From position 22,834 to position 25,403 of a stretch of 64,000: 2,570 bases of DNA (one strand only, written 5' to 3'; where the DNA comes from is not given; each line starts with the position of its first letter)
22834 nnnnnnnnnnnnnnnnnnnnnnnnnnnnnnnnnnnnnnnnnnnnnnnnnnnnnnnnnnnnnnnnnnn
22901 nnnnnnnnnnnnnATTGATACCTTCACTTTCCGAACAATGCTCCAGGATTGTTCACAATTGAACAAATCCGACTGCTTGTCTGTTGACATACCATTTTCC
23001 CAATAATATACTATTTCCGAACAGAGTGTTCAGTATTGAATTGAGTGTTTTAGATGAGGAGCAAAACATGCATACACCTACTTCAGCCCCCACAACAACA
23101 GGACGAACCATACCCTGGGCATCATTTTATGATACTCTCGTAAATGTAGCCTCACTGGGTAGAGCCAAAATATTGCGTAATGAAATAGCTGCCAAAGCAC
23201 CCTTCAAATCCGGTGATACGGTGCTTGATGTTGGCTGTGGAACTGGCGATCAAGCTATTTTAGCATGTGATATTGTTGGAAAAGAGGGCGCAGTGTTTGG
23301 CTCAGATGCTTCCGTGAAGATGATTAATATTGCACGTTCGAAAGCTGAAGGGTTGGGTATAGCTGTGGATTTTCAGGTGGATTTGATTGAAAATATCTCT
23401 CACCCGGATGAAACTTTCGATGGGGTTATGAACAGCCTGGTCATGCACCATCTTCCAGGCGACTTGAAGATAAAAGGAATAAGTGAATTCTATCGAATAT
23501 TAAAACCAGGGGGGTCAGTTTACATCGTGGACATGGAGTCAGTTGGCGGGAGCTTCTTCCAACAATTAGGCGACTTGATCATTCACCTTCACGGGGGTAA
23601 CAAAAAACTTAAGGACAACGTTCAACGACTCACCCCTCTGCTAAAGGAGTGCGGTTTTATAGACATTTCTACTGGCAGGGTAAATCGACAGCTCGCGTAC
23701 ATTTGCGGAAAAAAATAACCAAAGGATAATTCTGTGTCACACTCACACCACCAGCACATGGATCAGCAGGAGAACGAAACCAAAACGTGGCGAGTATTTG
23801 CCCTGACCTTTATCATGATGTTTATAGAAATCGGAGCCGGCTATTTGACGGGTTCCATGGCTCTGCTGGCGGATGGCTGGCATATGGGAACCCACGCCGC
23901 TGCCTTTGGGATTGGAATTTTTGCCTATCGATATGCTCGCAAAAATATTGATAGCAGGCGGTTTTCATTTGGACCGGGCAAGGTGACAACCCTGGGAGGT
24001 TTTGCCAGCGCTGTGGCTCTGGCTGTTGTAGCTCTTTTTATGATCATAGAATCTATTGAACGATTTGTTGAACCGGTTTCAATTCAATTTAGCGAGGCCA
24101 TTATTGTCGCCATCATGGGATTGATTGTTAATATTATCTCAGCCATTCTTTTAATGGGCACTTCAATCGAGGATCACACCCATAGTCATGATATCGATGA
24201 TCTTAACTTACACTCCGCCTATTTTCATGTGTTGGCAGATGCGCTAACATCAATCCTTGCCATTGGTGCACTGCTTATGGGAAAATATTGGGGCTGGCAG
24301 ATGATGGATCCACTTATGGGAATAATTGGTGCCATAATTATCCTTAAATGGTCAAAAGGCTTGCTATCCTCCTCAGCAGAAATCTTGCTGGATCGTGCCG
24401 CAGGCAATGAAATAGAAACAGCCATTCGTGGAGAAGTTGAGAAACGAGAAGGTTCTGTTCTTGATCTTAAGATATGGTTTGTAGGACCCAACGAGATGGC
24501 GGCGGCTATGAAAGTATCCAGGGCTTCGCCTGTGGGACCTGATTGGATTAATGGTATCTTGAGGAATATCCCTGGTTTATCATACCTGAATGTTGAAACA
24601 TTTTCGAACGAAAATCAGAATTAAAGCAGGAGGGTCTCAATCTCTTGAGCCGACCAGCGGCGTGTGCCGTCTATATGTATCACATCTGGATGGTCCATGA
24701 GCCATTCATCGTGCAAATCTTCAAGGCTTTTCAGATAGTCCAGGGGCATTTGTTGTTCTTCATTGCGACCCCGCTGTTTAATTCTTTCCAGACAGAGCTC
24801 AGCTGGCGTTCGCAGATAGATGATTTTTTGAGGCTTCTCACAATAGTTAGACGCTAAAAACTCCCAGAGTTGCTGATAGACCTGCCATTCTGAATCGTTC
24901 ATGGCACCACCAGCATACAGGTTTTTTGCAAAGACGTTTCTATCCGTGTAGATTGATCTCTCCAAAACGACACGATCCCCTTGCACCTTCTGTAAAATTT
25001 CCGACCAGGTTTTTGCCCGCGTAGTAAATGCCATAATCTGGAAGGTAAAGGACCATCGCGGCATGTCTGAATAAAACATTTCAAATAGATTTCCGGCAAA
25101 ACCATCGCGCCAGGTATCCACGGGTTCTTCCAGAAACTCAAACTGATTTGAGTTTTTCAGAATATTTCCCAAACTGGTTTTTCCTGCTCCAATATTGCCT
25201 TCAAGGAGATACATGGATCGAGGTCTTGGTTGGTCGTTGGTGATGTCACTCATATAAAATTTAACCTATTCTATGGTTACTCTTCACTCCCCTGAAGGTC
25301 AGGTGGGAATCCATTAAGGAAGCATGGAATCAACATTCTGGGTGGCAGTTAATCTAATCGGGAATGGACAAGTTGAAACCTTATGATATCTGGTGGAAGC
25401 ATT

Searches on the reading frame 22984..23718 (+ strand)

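Call 21: search_protein_families(library=pfam, proteins=[window:22984-23718:+], max_evalue=0.001)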
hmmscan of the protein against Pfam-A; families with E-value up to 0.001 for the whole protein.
window:22984-23718:+ (244 aa): 10 families
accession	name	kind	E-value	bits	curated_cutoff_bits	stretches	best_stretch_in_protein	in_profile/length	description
PF13649.12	Methyltransf_25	-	6.6e-21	75.2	27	1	80-177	1-97/97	Methyltransferase domain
PF01209.24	Ubie_methyltran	-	4.3e-20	72.5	20.1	1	47-187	18-157/233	ubiE/COQ5 methyltransferase family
PF13847.12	Methyltransf_31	-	9.5e-18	64.7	27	1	75-194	2-114/145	Methyltransferase domain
PF08241.18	Methyltransf_11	-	2e-17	64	21.2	1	81-181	1-95/95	Methyltransferase domain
PF13489.12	Methyltransf_23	-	2e-12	47.6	27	1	68-184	16-119/164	Methyltransferase domain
PF08242.18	Methyltransf_12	-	1.5e-11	45.3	30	1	81-178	1-97/98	Methyltransferase domain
PF01135.25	PCMT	-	3.3e-05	24.2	20.3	1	74-127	71-124/210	Protein-L-isoaspartate(D-aspartate) O-methyltransferase (PCMT)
PF02353.26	CMAS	-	5.2e-05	23.1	27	1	66-180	52-163/273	Mycolic acid cyclopropane synthetase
PF06325.19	PrmA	-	0.00026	21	22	1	75-177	160-254/296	Ribosomal protein L11 methyltransferase (PrmA)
PF20922.3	Anamorsin_N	-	0.00086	19.5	27.1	0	131-229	38-120/163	Anamorsin, N-terminal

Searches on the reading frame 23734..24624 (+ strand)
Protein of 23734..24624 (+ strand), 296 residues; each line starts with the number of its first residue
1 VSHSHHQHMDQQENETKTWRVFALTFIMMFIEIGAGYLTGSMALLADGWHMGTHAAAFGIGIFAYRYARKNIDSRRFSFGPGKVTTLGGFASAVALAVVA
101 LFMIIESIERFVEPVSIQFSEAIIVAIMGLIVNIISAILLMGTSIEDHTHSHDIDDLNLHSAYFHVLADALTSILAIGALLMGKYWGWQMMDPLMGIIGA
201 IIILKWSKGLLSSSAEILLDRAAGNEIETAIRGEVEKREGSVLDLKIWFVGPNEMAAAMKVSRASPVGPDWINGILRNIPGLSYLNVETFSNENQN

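Call 21: search_protein_families(library=pfam, proteins=[window:23734-24624:+], max_evalue=0.001)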
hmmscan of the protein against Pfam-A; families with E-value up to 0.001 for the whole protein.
window:23734-24624:+ (296 aa): 1 family
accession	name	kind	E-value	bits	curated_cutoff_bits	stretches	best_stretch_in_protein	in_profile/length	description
PF01545.26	Cation_efflux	-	8e-34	117.6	26.6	1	20-219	3-198/198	Cation efflux family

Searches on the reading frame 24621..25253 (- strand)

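Call 82: search_protein_families(library=pfam, proteins=[window:24621-25253:-], max_evalue=0.00001)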
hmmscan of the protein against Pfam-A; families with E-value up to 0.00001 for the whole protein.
window:24621-25253:- (210 aa): 4 families
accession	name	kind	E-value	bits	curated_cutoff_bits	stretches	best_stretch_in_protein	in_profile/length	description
PF01712.25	dNK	-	4.3e-55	187.1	27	1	17-198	3-182/203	Deoxynucleoside kinase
PF02223.23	Thymidylate_kin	-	5.1e-08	33.2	27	1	17-197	1-175/185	Thymidylate kinase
PF13671.12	AAA_33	-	7.1e-06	26.8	27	0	15-173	2-132/143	AAA domain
PF13238.12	AAA_18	-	7.6e-06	26.8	29.4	0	16-167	2-117/128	AAA domain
